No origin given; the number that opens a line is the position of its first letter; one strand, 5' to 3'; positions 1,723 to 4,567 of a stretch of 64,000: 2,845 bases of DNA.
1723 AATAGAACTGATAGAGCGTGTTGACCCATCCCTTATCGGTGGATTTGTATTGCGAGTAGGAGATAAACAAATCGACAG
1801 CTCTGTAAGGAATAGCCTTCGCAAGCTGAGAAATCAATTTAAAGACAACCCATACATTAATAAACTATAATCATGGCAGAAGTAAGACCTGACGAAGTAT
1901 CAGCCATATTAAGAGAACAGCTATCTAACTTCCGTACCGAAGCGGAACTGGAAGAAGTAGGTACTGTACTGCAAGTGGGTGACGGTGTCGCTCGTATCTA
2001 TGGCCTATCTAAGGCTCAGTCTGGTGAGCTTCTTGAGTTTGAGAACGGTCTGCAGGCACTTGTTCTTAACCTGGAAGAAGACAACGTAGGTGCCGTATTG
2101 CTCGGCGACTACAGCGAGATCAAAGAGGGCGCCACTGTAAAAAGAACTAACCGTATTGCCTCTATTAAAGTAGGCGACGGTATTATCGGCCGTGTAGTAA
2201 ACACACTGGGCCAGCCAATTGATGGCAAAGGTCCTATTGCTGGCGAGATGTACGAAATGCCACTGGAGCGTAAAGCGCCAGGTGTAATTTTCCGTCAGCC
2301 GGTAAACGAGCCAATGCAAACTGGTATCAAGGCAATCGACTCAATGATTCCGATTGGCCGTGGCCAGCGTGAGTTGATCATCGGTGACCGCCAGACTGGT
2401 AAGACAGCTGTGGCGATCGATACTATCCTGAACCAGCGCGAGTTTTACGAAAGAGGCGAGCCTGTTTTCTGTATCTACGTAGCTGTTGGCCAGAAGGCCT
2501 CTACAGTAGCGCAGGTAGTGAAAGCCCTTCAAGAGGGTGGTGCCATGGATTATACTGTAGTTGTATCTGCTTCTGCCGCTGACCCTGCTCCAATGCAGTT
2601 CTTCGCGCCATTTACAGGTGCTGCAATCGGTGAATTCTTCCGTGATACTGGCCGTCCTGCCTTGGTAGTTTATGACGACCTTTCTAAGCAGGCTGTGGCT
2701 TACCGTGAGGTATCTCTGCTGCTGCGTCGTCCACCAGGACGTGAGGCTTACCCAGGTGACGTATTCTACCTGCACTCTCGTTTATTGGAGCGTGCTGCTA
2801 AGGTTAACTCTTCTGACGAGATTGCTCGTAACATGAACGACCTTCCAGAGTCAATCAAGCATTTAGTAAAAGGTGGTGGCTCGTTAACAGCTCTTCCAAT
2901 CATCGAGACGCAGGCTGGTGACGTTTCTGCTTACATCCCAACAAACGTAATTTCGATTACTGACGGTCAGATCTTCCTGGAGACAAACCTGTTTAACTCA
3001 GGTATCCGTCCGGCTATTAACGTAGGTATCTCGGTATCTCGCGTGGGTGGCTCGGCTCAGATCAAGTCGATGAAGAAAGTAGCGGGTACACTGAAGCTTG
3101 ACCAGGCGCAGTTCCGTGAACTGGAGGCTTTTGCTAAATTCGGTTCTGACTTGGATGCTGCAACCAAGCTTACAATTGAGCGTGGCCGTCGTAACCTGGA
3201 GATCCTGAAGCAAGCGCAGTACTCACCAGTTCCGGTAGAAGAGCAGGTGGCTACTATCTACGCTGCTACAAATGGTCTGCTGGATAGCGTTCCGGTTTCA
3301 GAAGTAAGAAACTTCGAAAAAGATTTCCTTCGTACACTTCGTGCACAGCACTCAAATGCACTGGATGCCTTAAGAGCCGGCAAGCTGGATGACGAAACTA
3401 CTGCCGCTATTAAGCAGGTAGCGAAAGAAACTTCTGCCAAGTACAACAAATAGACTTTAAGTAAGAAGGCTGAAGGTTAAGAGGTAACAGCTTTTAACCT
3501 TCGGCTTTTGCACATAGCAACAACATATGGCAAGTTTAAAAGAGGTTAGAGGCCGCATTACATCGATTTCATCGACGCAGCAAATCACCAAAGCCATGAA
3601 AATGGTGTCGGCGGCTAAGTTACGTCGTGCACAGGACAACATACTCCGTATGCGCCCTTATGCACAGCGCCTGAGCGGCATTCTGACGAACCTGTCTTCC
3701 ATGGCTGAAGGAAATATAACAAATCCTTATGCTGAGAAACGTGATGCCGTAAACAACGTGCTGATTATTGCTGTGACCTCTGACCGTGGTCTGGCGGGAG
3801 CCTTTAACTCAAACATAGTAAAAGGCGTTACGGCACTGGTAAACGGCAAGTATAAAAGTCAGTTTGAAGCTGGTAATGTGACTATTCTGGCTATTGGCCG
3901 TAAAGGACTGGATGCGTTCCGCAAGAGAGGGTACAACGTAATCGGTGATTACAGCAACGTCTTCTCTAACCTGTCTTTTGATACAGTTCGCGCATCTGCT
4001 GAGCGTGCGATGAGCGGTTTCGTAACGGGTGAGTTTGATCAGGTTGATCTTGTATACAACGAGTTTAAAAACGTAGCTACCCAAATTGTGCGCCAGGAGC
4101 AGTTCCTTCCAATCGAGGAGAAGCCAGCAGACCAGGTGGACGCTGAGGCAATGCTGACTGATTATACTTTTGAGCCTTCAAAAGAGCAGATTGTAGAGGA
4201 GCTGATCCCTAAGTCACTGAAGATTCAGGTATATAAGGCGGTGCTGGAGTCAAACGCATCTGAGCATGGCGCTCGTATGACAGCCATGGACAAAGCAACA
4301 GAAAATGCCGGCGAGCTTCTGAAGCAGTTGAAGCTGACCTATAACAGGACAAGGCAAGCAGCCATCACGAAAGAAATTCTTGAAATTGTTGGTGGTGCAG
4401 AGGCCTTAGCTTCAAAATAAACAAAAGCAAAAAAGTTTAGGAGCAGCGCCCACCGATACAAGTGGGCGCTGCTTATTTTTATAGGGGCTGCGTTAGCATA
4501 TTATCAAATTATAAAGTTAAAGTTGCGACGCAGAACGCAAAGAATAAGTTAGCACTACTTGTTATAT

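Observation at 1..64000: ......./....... is about 15-fold over-represented: a candidate DNA-uptake-sequence or HIP1-like genomic tag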

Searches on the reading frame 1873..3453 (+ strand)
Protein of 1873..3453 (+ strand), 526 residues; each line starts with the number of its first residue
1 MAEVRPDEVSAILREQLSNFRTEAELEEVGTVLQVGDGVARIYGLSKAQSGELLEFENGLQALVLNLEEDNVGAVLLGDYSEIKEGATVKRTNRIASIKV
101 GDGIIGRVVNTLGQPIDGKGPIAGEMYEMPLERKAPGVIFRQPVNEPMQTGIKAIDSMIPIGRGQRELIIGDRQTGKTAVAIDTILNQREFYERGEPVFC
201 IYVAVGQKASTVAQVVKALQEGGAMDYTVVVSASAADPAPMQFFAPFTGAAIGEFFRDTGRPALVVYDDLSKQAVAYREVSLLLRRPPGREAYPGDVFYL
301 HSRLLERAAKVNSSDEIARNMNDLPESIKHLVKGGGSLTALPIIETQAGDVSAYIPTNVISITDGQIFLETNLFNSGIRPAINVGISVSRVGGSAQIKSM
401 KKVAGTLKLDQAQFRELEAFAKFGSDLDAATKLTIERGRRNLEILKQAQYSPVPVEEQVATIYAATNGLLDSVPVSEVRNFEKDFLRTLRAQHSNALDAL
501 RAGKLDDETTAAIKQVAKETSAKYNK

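Call 11: find_related_loci(query=window:1873-3453:+, collection=genome_contigs, flank=10000)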
Query window:1873-3453:+ (526 aa) in genome_contigs; peptide patterns used: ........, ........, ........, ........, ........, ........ (x = any residue, [..] = any of these).
600 stretches matched a pattern (row limit reached: there are more); 597 encode a relative of the query (tblastn E <= 1e-3); the best 80 are kept; 80 distinct loci.
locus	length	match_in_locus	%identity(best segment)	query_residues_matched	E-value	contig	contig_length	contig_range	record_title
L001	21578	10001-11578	92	1-526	0e+0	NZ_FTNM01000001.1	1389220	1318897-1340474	Pontibacter lucknowensis strain DM9, whole genome shotgun sequence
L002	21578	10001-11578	92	1-526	0e+0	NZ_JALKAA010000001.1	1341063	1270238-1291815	Pontibacter sp. HSC-36F09 Ga0493910_01, whole genome shotgun sequence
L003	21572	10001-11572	92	1-524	0e+0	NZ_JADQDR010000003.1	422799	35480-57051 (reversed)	Pontibacter rufus strain 172403-2 NODE_3_length_422799_cov_30.199162, whole genome shotgun sequence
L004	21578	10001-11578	87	1-526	0e+0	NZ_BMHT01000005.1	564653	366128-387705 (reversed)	Hymenobacter cavernae strain CGMCC 1.15197 sequence05, whole genome shotgun sequence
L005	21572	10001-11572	88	1-524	0e+0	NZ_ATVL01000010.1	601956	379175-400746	Hymenobacter norwichensis DSM 15439 G536DRAFT_scaffold00005.5_C, whole genome shotgun sequence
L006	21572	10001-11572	87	1-524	0e+0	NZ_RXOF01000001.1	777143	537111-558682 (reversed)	Hymenobacter gummosus strain KCTC 52166 contig_1, whole genome shotgun sequence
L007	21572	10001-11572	88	1-524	0e+0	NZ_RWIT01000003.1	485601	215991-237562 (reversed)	Hymenobacter rigui strain KCTC 12533 NODE_3_length_485601_cov_38.915674, whole genome shotgun sequence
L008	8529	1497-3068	86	1-524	0e+0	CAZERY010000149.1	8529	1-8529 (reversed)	MAG TPA_asm: uncultured Hymenobacter sp. isolate binchicken_co183_66 genome assembly, contig: NODE_7723_length_8529_cov_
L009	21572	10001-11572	86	1-524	0e+0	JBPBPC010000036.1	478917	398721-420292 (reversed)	MAG: Janthinobacterium lividum isolate 3300051446_11 3300051446_11_Ga0502435_00000005, whole genome shotgun sequence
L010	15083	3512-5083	84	1-524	0e+0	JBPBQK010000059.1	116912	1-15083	MAG: Janthinobacterium lividum isolate 3300037410_metabat.32 3300037410_metabat.32_Ga0393330_0000139, whole genome shotg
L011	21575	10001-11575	84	1-525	0e+0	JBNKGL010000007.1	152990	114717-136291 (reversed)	MAG: Cyclobacteriaceae bacterium isolate E1E2.bin.3.strict NODE_7_length_152990_cov_8.737553, whole genome shotgun seque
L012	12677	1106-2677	83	1-524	0e+0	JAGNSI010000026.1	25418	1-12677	MAG: Pseudarcicella sp. isolate Go_Leine_bin_33 Go_Leine_810_length_25418_cov_5.753351, whole genome shotgun sequence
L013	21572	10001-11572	83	1-524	0e+0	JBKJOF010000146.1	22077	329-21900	MAG: Chryseolinea sp. isolate ant_bin.40 S1Ck117_5381264_flag_0_multi_13.0000_len_22077, whole genome shotgun sequence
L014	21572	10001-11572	81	1-524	0e+0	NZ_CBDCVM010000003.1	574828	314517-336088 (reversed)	MAG: Reichenbachiella sp. isolate 0aae0929-32bb-426d-91f0-afec398d2a93 contig_3, whole genome shotgun sequence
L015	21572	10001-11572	82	1-524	0e+0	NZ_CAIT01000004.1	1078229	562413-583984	Fibrisoma limi BUZ 3 strain type strain:BUZ 3, whole genome shotgun sequence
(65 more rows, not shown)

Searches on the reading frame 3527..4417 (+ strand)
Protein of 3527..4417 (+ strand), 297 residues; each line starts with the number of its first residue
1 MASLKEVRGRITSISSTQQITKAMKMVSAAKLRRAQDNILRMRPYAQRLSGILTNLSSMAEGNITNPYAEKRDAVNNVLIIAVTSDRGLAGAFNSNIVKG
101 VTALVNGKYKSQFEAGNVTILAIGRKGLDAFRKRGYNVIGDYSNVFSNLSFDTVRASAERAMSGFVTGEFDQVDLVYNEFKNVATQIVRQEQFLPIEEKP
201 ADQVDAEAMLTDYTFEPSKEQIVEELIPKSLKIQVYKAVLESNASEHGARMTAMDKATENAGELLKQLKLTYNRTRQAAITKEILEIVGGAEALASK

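Call 69: find_encoding_contigs(protein=window:3527-4417:+, flank=10000, max_places=10)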
Protein window:3527-4417:+ (297 aa): no gene with exactly this product is on record in the collection.
